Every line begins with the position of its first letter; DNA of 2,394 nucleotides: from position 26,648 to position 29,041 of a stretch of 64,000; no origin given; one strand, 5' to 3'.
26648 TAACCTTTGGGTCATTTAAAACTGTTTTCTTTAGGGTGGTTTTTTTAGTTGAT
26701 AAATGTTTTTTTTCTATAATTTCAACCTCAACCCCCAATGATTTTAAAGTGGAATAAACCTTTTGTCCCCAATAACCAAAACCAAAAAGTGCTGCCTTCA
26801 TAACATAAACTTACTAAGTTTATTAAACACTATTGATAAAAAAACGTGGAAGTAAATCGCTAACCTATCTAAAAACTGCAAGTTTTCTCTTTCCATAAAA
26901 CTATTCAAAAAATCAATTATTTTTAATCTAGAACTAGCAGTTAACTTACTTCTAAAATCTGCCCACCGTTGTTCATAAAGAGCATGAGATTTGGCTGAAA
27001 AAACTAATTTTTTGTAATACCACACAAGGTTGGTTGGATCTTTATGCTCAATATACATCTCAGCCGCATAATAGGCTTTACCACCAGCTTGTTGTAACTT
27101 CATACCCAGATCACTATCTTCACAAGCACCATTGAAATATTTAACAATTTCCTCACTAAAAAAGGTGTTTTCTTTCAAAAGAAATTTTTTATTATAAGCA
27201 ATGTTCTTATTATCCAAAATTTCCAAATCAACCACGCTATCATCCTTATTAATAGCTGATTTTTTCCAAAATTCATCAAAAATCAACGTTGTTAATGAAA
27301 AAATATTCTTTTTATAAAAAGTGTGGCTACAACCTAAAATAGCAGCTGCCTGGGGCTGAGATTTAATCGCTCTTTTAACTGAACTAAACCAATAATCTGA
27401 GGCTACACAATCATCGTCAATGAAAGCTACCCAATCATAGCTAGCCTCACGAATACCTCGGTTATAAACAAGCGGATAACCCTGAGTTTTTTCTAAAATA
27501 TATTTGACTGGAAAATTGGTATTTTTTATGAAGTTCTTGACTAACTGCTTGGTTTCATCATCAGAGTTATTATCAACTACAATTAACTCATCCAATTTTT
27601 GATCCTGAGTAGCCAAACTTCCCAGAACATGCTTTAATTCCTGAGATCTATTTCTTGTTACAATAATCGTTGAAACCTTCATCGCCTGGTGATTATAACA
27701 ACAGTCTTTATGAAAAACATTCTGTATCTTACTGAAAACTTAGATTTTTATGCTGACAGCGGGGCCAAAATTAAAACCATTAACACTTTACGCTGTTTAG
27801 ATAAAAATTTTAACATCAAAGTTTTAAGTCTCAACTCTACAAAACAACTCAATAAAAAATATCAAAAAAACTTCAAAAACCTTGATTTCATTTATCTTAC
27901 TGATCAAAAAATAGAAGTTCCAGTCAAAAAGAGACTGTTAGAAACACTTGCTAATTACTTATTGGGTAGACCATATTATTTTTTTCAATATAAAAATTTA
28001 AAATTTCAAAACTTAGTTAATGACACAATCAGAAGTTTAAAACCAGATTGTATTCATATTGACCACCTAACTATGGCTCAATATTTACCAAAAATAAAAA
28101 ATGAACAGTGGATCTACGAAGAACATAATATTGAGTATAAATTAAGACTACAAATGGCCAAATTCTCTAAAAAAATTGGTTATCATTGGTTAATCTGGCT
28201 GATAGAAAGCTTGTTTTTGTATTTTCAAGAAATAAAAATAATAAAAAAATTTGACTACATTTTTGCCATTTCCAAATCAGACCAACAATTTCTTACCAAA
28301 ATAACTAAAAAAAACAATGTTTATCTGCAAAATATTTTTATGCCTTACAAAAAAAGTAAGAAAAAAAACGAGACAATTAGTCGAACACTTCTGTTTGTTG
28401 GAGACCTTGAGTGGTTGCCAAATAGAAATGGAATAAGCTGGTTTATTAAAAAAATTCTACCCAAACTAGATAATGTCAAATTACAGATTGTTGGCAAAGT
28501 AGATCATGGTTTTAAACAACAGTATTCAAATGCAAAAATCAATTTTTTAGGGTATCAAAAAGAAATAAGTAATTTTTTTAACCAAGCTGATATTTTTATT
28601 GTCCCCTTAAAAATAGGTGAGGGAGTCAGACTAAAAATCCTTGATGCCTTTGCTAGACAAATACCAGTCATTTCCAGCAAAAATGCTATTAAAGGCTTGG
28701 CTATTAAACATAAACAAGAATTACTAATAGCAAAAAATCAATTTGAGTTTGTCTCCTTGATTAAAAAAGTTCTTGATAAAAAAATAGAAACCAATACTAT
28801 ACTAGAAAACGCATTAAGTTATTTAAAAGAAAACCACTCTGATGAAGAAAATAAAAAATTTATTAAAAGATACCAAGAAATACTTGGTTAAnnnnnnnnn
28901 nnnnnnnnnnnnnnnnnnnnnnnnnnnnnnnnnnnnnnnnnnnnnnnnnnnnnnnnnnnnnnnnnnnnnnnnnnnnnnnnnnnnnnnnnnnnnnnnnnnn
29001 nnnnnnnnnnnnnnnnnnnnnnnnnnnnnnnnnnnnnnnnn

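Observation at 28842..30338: GT-C (PMT/ArnT-like) membrane glycosyltransferase encoded 8 kb upstream of S/T/P-rich surface proteins: possible protein O-glycosylation system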

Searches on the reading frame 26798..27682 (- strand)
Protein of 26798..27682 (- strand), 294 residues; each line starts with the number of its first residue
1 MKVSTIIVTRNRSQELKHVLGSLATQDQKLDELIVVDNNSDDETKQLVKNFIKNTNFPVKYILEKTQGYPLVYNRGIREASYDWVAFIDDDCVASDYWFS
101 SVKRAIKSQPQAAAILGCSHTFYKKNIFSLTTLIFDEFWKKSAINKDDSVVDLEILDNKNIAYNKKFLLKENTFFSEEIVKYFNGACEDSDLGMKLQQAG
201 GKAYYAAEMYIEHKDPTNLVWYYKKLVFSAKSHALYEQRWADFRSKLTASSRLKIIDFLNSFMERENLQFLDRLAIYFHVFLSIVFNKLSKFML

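Call 16: search_protein_families(library=pfam, proteins=[window:26798-27682:-], max_evalue=0.001)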
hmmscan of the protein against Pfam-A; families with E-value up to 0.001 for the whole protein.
window:26798-27682:- (294 aa): 4 families
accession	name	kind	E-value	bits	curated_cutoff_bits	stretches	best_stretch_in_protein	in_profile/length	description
PF00535.33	Glycos_transf_2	-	2.6e-24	86.5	23.3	1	4-138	1-132/168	Glycosyl transferase family 2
PF13641.12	Glyco_tranf_2_3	-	7.6e-10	39.6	27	1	3-220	3-218/230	Glycosyltransferase like family 2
PF10111.15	Glyco_tranf_2_2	-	6.4e-08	32.8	27.3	1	25-122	24-127/276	Glycosyltransferase like family 2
PF13704.12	Glyco_tranf_2_4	-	0.00094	20.1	27.5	0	23-91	10-81/98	Glycosyl transferase family 2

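Call 43: search_solved_structures(query=window:26798-27682:-, max_evalue=0.001)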
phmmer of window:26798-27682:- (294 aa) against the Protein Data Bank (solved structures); distinct sequences matched with E-value up to 0.001: 11.
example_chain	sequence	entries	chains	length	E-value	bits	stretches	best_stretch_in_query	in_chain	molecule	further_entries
2z87_A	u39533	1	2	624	1.4e-11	47.6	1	4-116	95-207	Chondroitin synthase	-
2z86_A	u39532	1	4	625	1.4e-11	47.6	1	4-116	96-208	Chondroitin synthase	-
5tze_C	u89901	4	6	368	3.5e-06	29.9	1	1-92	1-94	Glycosyl transferase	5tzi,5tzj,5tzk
1h7l_A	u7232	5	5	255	3.7e-06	29.8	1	2-124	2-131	SPORE COAT POLYSACCHARIDE BIOSYNTHESIS PROTEIN SPSA | PROTEIN (SPORE COAT POLYSACCHARIDE BIOSYNTHESIS PROTEIN SPSA)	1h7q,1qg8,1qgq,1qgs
5hea_A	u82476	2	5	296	5.9e-06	29.2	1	3-160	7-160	Putative glycosyltransferase (GalT1)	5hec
5tz8_A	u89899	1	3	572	6.9e-06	28.9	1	1-92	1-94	Glycosyl transferase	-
22ao_A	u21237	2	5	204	4e-05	26.4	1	3-106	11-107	GmaR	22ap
3bcv_A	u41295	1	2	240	0.00021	24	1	2-103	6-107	Putative glycosyltransferase protein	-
8viw_A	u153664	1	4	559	0.00034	23.4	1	3-94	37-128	Heparosan synthase B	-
8vh7_A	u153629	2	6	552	0.00035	23.3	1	3-94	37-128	Heparosan synthase B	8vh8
5mlz_A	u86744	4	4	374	0.00038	23.2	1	1-94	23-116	Dolichol monophosphate mannose synthase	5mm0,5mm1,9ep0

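Call 45: search_protein_families(library=ncbifam, proteins=[window:26798-27682:-], max_evalue=0.00001)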
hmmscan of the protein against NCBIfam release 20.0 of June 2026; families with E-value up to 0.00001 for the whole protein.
window:26798-27682:- (294 aa): 13 families
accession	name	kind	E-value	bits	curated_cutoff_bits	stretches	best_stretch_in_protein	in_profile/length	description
NF038302.1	EPS_HpsE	equivalog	4.3e-26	91.6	300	1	2-123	2-128/307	hormogonium polysaccharide biosynthesis glycosyltransferase HpsE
TIGR03965.1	mycofact_glyco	equivalog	1.1e-17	64.1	280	1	2-103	75-176/467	mycofactocin biosynthesis glycosyltransferase MftF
NF041875.1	EPS_EpsD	equivalog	5.7e-16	58.8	370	1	3-217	1-210/325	exopolysaccharide biosynthesis glycosyltransferase EpsD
NF050050.1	ProtGlycPglI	equivalog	3.2e-12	46.4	500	1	2-96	3-98/306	GalNAc(5)-diNAcBac-PP-undecaprenol beta-1,3-glucosyltransferase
TIGR04283.1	glyco_like_mftF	equivalog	2.5e-11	43.6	182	1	3-114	1-105/221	TIGR04283 family arsenosugar biosynthesis glycosyltransferase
NF038299.1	EPS_HpsN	equivalog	3.1e-11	42.8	425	1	2-117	2-117/317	hormogonium polysaccharide biosynthesis glycosyltransferase HpsN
NF007482.0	PRK10073.1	equivalog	3.3e-11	42.8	423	1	2-96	7-101/334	glycosyltransferase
NF050113.1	gal_furan_GlfT1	equivalog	6.9e-11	42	330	1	3-96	1-94/290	galactofuranosyltransferase GlfT1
NF041394.1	GtaseAglG_Halo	equivalog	7.2e-11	41.9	440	1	1-214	1-216/304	glucosyl-dolichyl phosphate glucuronosyltransferase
TIGR03937.1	PgaC_IcaA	equivalog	4.7e-09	35.7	422.3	1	2-119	46-163/407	poly-beta-1,6-N-acetyl-D-glucosamine synthase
NF047683.1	TeichurnBiosyTuaG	equivalog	1.2e-07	31.6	400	1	3-92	8-98/252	teichuronic acid biosynthesis protein TuaG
NF045692.1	OglycostaseCruG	equivalog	1.7e-06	27.2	600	1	2-91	42-137/386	2'-O-glycosyltransferase CruG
TIGR04009.1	wcaE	equivalog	5e-06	26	369.2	1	18-116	21-116/248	colanic acid biosynthesis glycosyltransferase WcaE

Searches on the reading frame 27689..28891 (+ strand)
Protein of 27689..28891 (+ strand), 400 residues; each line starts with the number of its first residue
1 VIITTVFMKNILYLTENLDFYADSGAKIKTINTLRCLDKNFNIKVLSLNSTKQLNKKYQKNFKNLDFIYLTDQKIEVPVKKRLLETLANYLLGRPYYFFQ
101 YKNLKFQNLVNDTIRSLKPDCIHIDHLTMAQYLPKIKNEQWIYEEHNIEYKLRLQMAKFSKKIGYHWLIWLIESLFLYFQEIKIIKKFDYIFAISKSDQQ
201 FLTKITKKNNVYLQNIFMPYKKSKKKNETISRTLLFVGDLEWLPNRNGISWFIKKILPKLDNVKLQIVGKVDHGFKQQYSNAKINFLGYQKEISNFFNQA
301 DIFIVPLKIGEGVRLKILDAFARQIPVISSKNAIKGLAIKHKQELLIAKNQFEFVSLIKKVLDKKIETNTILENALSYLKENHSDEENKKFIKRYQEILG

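Call 4: search_protein_families(library=pfam, proteins=[window:27689-28891:+], max_evalue=0.01)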
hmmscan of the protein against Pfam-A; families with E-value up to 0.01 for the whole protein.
window:27689-28891:+ (400 aa): 3 families
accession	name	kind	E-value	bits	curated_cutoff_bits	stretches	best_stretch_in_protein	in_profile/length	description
PF13692.12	Glyco_trans_1_4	-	3.3e-21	76.5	27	1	232-363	2-141/142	Glycosyl transferases group 1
PF00534.26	Glycos_transf_1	-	2.6e-12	47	26.4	1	228-375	12-169/172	Glycosyl transferases group 1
PF13524.12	Glyco_trans_1_2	-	6.1e-05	23.4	25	1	250-384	3-134/144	Glycosyl transferase-like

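Call 45: search_protein_families(library=ncbifam, proteins=[window:27689-28891:+], max_evalue=0.00001)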
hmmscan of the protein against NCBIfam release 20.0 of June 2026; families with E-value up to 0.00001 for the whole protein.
window:27689-28891:+ (400 aa): 4 families
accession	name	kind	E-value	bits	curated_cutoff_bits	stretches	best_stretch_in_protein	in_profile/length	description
TIGR03087.1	stp1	hypoth_equivalog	5.7e-36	124.5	316.65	1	11-389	1-387/397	TIGR03087 family PEP-CTERM/XrtA system glycosyltransferase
NF047684.1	TeichurnBiosyTuaC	equivalog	2.1e-08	33.5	550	1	275-398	262-389/391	teichuronic acid biosynthesis protein TuaC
TIGR03088.1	stp2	hypoth_equivalog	5.1e-07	29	409.05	1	283-384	256-358/374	TIGR03088 family PEP-CTERM/XrtA system glycosyltransferase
TIGR03999.1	thiol_BshA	equivalog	2.4e-06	26.7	273.7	1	276-397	249-368/375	N-acetyl-alpha-D-glucosaminyl L-malate synthase BshA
